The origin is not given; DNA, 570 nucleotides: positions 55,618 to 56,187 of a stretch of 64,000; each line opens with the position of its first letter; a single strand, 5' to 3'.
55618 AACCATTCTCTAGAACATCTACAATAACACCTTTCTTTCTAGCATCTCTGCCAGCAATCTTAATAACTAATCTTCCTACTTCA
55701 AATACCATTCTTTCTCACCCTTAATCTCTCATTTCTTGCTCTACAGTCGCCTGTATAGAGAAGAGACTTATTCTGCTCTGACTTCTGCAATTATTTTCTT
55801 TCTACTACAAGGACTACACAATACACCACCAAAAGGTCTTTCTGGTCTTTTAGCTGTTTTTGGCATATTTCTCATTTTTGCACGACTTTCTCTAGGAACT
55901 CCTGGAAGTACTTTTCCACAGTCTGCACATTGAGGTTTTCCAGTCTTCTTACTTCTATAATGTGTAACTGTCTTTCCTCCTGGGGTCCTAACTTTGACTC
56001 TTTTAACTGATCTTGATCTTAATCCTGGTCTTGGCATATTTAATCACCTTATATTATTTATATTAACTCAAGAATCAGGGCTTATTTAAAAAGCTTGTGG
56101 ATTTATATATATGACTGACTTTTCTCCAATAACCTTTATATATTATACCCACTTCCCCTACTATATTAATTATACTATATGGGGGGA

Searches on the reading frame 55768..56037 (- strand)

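Call 45: search_protein_families(library=pfam, proteins=[window:55768-56037:-])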
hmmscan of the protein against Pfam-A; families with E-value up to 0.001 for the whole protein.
window:55768-56037:- (89 aa): 1 family
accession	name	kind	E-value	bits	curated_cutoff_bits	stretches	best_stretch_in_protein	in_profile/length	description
PF01199.23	Ribosomal_L34e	-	3.2e-26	91.8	27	1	3-85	10-92/94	Ribosomal protein L34e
